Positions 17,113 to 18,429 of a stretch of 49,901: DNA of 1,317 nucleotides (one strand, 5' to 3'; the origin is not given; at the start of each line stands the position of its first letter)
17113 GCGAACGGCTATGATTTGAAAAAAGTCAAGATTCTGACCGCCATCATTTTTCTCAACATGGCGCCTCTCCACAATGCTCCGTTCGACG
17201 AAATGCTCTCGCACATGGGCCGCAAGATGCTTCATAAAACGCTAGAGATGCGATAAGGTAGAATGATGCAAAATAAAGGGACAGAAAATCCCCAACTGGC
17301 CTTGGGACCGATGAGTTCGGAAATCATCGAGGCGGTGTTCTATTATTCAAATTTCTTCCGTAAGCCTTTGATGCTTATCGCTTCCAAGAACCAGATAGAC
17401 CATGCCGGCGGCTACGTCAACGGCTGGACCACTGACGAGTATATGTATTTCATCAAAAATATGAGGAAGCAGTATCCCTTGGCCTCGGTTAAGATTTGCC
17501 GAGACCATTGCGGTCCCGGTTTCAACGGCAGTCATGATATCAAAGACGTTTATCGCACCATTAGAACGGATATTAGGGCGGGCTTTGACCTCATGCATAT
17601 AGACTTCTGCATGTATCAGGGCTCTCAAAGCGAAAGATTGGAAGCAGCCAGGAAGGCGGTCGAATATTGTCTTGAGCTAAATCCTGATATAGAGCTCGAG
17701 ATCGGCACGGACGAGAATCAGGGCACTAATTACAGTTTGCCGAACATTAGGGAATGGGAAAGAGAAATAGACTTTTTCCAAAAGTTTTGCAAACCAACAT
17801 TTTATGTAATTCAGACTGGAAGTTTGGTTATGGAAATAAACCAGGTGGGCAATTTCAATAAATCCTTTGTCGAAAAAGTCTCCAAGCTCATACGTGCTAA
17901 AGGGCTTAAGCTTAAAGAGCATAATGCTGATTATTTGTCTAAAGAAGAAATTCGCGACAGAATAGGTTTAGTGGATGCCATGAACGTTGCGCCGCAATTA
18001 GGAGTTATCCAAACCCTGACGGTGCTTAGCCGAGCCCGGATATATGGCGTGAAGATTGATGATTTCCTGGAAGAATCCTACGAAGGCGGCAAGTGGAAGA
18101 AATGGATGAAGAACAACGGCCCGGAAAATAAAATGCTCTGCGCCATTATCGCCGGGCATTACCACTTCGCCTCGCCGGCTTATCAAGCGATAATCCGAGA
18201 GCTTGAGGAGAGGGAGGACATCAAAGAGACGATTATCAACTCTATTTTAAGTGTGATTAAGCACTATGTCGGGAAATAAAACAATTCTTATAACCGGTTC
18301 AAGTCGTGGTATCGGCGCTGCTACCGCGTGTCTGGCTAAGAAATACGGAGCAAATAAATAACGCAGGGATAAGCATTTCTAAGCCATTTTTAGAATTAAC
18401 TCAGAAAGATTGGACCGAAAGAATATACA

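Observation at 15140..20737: Non-canonical nucleotide-sugar module: KdsC-like phosphatase, GatZ-like TIM-barrel protein, cupin isomerase and two NTP-transferase fusions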

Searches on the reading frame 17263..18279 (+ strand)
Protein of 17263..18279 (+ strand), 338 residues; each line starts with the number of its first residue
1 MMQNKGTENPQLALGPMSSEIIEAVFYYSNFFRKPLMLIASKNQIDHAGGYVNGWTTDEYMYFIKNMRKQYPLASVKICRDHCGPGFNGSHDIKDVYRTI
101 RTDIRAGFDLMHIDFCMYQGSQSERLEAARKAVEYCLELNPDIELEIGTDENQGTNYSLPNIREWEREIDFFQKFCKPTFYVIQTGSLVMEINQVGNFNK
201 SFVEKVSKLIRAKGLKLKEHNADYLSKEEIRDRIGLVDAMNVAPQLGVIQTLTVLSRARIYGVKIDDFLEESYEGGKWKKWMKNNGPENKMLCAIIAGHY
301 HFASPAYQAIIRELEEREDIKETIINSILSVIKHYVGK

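Call 3: search_protein_families(library=pfam, proteins=[window:17263-18279:+], max_evalue=0.01)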
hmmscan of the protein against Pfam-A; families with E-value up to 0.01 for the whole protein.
window:17263-18279:+ (338 aa): 2 families
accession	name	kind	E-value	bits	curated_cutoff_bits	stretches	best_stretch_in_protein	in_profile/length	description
PF08013.17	GatZ_KbaZ-like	-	5.6e-08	32.3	26.7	1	20-129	25-139/420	D-tagatose-1,6-bisphosphate aldolase subunit GatZ/KbaZ-like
PF01116.26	F_bP_aldolase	-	0.00027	21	25.5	1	18-149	24-136/277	Fructose-bisphosphate aldolase class-II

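Call 4: search_protein_families(library=ncbifam, proteins=[window:17263-18279:+], max_evalue=0.01)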
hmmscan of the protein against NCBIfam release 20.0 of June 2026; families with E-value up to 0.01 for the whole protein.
window:17263-18279:+ (338 aa): 4 families
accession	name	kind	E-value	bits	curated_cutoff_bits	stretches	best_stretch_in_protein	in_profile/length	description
TIGR02810.1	agaZ_gatZ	equivalog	3.3e-06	26.3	568.8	1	21-119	25-128/420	D-tagatose-bisphosphate aldolase, class II, non-catalytic subunit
TIGR00167.1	cbbA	subfamily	5.7e-06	25.9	215.6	1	18-156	27-147/290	ketose-bisphosphate aldolase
NF012002.0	PRK15458.1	equivalog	1.6e-05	24.2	707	1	19-117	27-130/428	tagatose-bisphosphate aldolase subunit KbaZ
NF011626.0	PRK15052.1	equivalog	0.0027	16.5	579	1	20-126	25-136/421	tagatose-bisphosphate aldolase subunit GatZ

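Call 8: search_solved_structures(query=window:17263-18279:+, max_evalue=10, show_alignments=2)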
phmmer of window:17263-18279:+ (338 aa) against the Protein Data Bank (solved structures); distinct sequences matched with E-value up to 10: 2.
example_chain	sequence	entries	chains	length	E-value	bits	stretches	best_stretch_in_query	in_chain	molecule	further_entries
3txv_A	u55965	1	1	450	0.00021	24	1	21-124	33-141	Probable tagatose 6-phosphate kinase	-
2fiq_A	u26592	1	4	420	0.0029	20.2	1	21-118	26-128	putative tagatose 6-phosphate kinase 1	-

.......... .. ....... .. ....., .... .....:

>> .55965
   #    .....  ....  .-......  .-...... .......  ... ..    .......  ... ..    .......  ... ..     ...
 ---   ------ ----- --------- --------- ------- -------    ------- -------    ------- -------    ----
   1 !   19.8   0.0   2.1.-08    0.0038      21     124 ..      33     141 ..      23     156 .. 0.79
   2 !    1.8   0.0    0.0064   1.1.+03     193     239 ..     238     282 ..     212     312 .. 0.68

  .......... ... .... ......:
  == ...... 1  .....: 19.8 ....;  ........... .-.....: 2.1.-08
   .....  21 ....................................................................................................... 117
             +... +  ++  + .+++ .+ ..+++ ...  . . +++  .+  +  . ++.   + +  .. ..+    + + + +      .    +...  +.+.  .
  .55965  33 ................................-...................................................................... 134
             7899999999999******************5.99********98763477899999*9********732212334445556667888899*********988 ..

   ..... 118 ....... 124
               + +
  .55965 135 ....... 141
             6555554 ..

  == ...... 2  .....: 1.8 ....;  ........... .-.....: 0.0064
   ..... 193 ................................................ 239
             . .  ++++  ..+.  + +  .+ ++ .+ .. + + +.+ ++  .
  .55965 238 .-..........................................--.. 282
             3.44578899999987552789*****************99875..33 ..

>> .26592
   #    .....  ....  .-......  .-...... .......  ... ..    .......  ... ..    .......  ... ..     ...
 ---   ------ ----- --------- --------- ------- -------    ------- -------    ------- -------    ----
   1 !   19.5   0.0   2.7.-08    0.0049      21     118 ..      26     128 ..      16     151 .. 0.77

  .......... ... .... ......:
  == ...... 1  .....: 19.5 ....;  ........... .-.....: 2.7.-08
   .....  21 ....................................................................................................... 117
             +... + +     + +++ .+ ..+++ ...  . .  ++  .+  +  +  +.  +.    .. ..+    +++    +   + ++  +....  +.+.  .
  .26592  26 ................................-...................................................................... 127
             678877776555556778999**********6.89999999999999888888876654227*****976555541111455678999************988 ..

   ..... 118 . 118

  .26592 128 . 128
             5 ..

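Call 11: find_homologous_proteins(query=window:17263-18279:+, max_evalue=0.001)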
Query window:17263-18279:+ (338 aa): 2313 proteins with E <= 0.001 among 3609 candidates; the best 120 are listed.
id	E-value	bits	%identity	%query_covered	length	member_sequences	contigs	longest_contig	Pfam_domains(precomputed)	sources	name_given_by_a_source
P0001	5.2e-229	777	100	100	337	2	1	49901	PF08013.18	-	-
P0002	2.6e-185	633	79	100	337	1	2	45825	PF08013.18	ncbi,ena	-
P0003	4.8e-179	613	77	97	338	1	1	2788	PF01116.27,PF08013.18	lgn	-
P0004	8.2e-179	612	78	97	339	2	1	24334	PF01116.27,PF08013.18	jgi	jgi:hypothetical protein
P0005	8.9e-178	609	76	99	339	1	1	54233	PF08013.18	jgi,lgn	-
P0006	2.5e-177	607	77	97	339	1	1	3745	PF01116.27,PF08013.18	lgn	-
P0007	3.7e-176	603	76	97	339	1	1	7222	PF08013.18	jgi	jgi:hypothetical protein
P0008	2.1e-175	601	75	97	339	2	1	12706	PF01116.27,PF08013.18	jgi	jgi:hypothetical protein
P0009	4.1e-175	600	77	97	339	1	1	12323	PF01116.27,PF08013.18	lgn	-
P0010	4.2e-175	600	73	99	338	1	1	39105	PF08013.18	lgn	-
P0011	1.0e-174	599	73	99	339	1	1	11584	PF01116.27,PF08013.18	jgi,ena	-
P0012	2.0e-174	598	74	99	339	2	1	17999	PF08013.18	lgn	-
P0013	2.0e-173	594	74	99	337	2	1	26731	PF08013.18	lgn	-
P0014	2.2e-172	591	73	97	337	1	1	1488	PF08013.18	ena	-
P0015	2.4e-172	591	74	98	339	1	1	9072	PF01116.27,PF08013.18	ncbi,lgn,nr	ncbi:MAG: class II D-tagatose-bisphosphate aldolase, non-catalytic subunit [bacterium]|nr:class II D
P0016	4.2e-172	590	71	99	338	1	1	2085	PF08013.18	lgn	-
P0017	2.2e-171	588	76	97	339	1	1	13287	PF01116.27,PF08013.18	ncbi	-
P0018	2.3e-171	588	74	97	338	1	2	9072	PF08013.18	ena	-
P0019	2.9e-171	587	72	99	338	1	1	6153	PF01116.27,PF08013.18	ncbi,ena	-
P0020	2.8e-170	584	73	98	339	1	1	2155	PF08013.18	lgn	-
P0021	6.3e-170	583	74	97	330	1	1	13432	PF08013.18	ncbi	-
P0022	4.1e-169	580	71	99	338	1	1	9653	PF01116.27,PF08013.18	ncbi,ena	-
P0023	8.7e-169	579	72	97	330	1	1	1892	PF01116.27,PF08013.18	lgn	-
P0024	2.8e-168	577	74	97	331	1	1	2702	PF08013.18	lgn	-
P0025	4.4e-167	574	71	98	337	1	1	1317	PF08013.18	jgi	jgi:hypothetical protein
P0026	7.3e-167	573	73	97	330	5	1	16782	PF08013.18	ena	-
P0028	8.1e-160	550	70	99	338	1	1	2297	PF01116.27,PF08013.18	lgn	-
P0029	1.1e-159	549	69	98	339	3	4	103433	PF08013.18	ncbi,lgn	-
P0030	7.8e-157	540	69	97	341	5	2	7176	PF08013.18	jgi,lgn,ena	-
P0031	1.8e-156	539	68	99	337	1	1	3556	PF01116.27,PF08013.18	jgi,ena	-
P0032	3.7e-156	538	68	97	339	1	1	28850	PF08013.18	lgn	-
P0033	1.1e-155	536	69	96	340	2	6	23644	PF08013.18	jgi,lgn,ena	-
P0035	1.5e-153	529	72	89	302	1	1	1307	PF08013.18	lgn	-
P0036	3.4e-153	528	67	98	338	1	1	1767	PF08013.18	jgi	jgi:hypothetical protein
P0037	3.7e-153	528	67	98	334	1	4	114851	PF01116.27,PF08013.18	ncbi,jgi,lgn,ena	-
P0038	1.2e-152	526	68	96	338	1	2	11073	PF08013.18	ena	-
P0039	4.5e-152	524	66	99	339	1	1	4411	PF08013.18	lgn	-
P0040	4.9e-152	524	66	96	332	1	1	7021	PF08013.18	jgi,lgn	jgi:hypothetical protein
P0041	5.8e-152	524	67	97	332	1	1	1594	PF08013.18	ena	-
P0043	1.6e-151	522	67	97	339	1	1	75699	PF01116.27,PF08013.18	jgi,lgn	jgi:hypothetical protein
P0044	1.8e-151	522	66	99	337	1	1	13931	PF08013.18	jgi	jgi:hypothetical protein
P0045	2.9e-151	522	67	97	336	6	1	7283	PF08013.18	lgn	-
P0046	3.9e-151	521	66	98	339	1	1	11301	PF01116.27,PF08013.18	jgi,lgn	jgi:hypothetical protein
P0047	4.1e-150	518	66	97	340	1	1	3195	PF08013.18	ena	-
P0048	7.5e-150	517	64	99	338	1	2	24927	PF01116.27,PF08013.18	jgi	jgi:hypothetical protein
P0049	7.9e-150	517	67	97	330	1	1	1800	PF08013.18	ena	-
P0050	1.4e-149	516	67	96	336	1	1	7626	PF08013.18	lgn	-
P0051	1.4e-149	516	67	96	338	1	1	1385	PF08013.18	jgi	jgi:hypothetical protein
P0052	4.0e-149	515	66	97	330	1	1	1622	PF08013.18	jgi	-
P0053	7.2e-149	514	65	97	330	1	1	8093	PF08013.18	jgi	jgi:protein-tyrosine-phosphatase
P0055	1.4e-148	513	66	97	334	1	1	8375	PF08013.18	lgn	-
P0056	3.6e-148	511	66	98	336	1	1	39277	PF01116.27,PF08013.18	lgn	-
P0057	7.7e-148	510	64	99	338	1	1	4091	PF01116.27,PF08013.18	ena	-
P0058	1.4e-147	509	65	97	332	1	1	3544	PF08013.18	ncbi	-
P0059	1.6e-147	509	66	97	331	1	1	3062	PF01116.27,PF08013.18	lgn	-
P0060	1.9e-147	509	66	97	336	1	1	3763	PF08013.18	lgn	-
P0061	2.0e-147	509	65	97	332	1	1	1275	PF01116.27,PF08013.18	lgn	-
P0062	2.8e-147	508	65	96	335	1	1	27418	PF08013.18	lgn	-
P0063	3.9e-147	508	64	97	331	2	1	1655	PF08013.18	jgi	-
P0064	4.5e-147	508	64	100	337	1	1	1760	PF08013.18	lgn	-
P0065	5.2e-147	508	64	97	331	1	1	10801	PF08013.18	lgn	-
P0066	7.1e-147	507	65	97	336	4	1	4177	PF01116.27,PF08013.18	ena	-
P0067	8.6e-147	507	64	96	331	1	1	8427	PF08013.18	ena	-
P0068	9.5e-147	507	65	96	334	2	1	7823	PF01116.27,PF08013.18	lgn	-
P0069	1.1e-146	507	65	97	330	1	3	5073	PF08013.18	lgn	-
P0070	1.2e-146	506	64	97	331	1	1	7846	PF08013.18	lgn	-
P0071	1.4e-146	506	65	96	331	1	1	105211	PF01116.27,PF08013.18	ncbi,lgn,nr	ncbi:class II fructose-bisphosphate aldolase [Candidatus Woesearchaeota archaeon]|nr:class II fructo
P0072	1.7e-146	506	64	98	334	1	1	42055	PF08013.18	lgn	-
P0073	1.7e-146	506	65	97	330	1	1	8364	PF08013.18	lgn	-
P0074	1.8e-146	506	65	96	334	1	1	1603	PF08013.18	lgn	-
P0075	3.2e-146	505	64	96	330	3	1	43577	PF08013.18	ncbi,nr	ncbi:MAG: class II D-tagatose-bisphosphate aldolase, non-catalytic subunit [Nanoarchaeota archaeon]|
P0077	4.1e-146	505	63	98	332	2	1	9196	PF08013.18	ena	-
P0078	4.3e-146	505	64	97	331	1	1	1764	PF08013.18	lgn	-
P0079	5.3e-146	504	64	97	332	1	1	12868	PF08013.18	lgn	-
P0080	5.7e-146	504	65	97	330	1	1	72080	PF08013.18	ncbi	ncbi:MAG: class II D-tagatose-bisphosphate aldolase, non-catalytic subunit [Candidatus Diapherotrite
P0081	5.9e-146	504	64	98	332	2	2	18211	PF08013.18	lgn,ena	-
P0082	7.4e-146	504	65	96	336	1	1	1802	PF08013.18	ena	-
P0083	8.2e-146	504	65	98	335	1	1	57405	PF08013.18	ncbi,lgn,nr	ncbi:class II D-tagatose-bisphosphate aldolase, non-catalytic subunit [Candidatus Kaiserbacteria bac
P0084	8.6e-146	504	64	96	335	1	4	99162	PF08013.18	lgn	-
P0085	9.7e-146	503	64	97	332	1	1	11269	PF08013.18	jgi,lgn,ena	-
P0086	1.0e-145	503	65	96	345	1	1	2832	PF08013.18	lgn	-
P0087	1.1e-145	503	64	96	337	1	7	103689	PF01116.27,PF08013.18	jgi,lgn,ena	-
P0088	1.1e-145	503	64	98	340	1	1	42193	PF08013.18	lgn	-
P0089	1.3e-145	503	62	97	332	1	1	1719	PF08013.18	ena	-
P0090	1.3e-145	503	63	98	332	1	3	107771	PF08013.18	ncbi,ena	ncbi:MAG: class II D-tagatose-bisphosphate aldolase, non-catalytic subunit [Nanoarchaeota archaeon]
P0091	1.3e-145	503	65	97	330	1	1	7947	PF08013.18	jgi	jgi:hypothetical protein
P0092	1.5e-145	503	65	96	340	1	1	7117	PF08013.18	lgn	-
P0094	2.2e-145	502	64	96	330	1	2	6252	PF08013.18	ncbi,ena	-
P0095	2.6e-145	502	64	97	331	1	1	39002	PF08013.18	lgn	-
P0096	2.7e-145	502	63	97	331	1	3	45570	PF08013.18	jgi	jgi:hypothetical protein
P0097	3.1e-145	502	63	98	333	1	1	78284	PF08013.18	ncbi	-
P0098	3.2e-145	502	65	96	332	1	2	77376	PF08013.18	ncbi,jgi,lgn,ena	-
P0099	3.3e-145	502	64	97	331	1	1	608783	PF08013.18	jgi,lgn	jgi:hypothetical protein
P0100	3.8e-145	501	61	98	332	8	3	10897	PF08013.18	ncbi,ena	ncbi:MAG: class II D-tagatose-bisphosphate aldolase, non-catalytic subunit [Nanoarchaeota archaeon]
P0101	4.5e-145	501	65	96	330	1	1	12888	PF08013.18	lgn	-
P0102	4.6e-145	501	67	96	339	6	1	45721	PF01116.27,PF08013.18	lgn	-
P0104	6.0e-145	501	63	96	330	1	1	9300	PF08013.18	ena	-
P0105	6.1e-145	501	62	97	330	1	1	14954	PF08013.18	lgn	-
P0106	8.0e-145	500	64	96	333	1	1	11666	PF08013.18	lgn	-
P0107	9.2e-145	500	63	97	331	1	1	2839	PF08013.18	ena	-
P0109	9.9e-145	500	64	96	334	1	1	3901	PF08013.18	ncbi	-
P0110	1.1e-144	500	65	97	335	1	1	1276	PF08013.18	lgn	-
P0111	1.2e-144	500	63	96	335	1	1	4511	PF08013.18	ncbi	-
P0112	1.2e-144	500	66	96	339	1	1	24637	PF01116.27,PF08013.18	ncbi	-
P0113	1.2e-144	500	64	96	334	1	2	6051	PF08013.18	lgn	-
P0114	1.3e-144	500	63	97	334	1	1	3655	PF08013.18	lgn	-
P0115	1.4e-144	500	64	96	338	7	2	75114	PF08013.18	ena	-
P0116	1.7e-144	499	63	96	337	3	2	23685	PF08013.18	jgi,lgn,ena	-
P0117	2.0e-144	499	65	97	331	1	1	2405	PF08013.18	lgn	-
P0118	2.3e-144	499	65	96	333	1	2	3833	PF08013.18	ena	-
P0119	2.6e-144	499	63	98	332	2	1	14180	PF08013.18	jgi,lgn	jgi:fructose/tagatose bisphosphate aldolase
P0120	3.8e-144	498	65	97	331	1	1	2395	PF08013.18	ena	-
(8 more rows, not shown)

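Call 12: find_encoding_contigs(protein=P0071, flank=8000, max_places=2)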
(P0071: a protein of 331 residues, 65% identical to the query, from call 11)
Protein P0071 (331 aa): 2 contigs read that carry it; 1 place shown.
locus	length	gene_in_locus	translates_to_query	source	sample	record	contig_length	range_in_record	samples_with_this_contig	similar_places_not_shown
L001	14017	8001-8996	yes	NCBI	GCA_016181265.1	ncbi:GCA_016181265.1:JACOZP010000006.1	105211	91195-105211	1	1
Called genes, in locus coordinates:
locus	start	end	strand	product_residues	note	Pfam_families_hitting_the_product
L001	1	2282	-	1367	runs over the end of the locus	-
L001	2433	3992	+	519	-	PF02310:B12-binding (weak), PF04055:Radical_SAM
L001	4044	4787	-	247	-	PF00485:PRK (faint)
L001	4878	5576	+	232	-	PF00483:NTP_transferase (faint), PF12804:NTP_transf_3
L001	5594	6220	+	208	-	-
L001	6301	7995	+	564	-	PF12804:NTP_transf_3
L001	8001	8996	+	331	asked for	PF01116:F_bP_aldolase (weak), PF08013:GatZ_KbaZ-like (weak)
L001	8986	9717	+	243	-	PF00106:adh_short, PF01370:Epimerase, PF08659:KR, PF23441:SDR (weak), PF13561:adh_short_C2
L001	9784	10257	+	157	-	PF01050:MannoseP_isomer (weak)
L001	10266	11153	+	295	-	-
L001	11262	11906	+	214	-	PF05724:TPMT (faint), PF03848:TehB (weak), PF13489:Methyltransf_23, PF08241:Methyltransf_11, PF08242:Methyltransf_12, PF13649:Methyltransf_25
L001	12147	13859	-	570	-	PF13231:PMT_2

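Call 13: find_encoding_contigs(protein=P0099, flank=8000, max_places=2)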
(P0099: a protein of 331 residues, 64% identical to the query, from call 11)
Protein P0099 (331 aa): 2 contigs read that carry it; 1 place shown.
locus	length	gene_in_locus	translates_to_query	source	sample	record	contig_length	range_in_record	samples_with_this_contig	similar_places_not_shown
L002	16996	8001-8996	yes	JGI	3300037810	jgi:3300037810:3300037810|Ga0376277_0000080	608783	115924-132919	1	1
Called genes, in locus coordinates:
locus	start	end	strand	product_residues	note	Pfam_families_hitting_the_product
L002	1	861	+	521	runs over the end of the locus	PF02355:SecD_SecF_C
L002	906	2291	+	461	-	PF01554:MatE (weak), PF01943:Polysacc_synt, PF13440:Polysacc_synt_3, PF01554:MatE (weak)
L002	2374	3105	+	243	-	PF12804:NTP_transf_3, PF20202:DUF6564 (weak)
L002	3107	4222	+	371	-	PF00266:Aminotran_5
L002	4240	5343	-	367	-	PF01008:IF-2B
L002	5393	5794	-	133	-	PF04892:VanZ-LLP1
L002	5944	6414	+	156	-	PF08282:Hydrolase_3 (weak)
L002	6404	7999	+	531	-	PF12804:NTP_transf_3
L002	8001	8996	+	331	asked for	PF08013:GatZ_KbaZ-like (faint)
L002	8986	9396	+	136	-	PF01050:MannoseP_isomer (weak), PF07883:Cupin_2 (weak)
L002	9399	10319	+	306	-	PF13489:Methyltransf_23 (weak), PF08241:Methyltransf_11, PF08242:Methyltransf_12 (faint), PF13649:Methyltransf_25 (weak), PF13847:Methyltransf_31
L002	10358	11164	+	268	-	PF01066:CDP-OH_P_transf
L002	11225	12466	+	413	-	-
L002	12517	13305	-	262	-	-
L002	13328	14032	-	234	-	PF00483:NTP_transferase (faint), PF12804:NTP_transf_3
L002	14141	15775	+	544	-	PF02310:B12-binding, PF04055:Radical_SAM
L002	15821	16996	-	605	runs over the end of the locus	PF02310:B12-binding (weak), PF04055:Radical_SAM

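Call 14: find_encoding_contigs(protein=P0083, flank=8000, max_places=2)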
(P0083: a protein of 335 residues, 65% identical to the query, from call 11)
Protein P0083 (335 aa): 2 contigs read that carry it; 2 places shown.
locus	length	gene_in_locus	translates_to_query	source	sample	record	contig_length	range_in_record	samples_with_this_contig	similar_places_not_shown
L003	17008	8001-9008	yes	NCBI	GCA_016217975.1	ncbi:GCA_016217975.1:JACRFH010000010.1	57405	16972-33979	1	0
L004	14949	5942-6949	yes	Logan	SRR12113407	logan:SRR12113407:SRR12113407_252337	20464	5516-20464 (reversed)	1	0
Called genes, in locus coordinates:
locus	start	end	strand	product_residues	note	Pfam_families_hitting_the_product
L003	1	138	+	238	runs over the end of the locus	-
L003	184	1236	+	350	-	PF13439:Glyco_transf_4, PF13579:Glyco_trans_4_4, PF20706:GT4-conflict, PF00534:Glycos_transf_1, PF13692:Glyco_trans_1_4, PF13524:Glyco_trans_1_2 (weak)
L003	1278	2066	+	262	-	PF00535:Glycos_transf_2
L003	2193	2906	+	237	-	PF01522:Polysacc_deac_1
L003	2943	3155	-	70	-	-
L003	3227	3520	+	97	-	PF03848:TehB (weak), PF08241:Methyltransf_11 (faint), PF13649:Methyltransf_25 (weak)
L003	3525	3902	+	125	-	-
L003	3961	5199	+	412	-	PF13439:Glyco_transf_4, PF13477:Glyco_trans_4_2, PF13579:Glyco_trans_4_4, PF00534:Glycos_transf_1, PF13692:Glyco_trans_1_4, PF13524:Glyco_trans_1_2 (weak)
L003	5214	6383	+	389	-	-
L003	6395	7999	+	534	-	PF12804:NTP_transf_3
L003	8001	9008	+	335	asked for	PF08013:GatZ_KbaZ-like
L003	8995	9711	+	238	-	PF00106:adh_short, PF08659:KR, PF13561:adh_short_C2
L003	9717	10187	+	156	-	-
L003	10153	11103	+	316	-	PF00459:Inositol_P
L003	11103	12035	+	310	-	PF00459:Inositol_P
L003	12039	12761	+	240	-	PF00483:NTP_transferase (faint)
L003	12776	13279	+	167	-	PF00702:Hydrolase, PF08645:PNK3P, PF13419:HAD_2, PF13242:Hydrolase_like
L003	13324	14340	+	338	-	PF00288:GHMP_kinases_N, PF08544:GHMP_kinases_C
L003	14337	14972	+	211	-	PF13580:SIS_2, PF01380:SIS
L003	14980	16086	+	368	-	PF01073:3Beta_HSD, PF01370:Epimerase, PF02719:Polysacc_synt_2 (faint), PF05368:NmrA (weak), PF07993:NAD_binding_4, PF16363:GDP_Man_Dehyd, PF01370:Epimerase, PF16363:GDP_Man_Dehyd, +1 more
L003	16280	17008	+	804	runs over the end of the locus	PF01674:Lipase_2 (weak), PF02089:Palm_thioest (faint), PF07819:PGAP1 (weak), PF02450:LCAT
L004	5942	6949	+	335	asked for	PF08013:GatZ_KbaZ-like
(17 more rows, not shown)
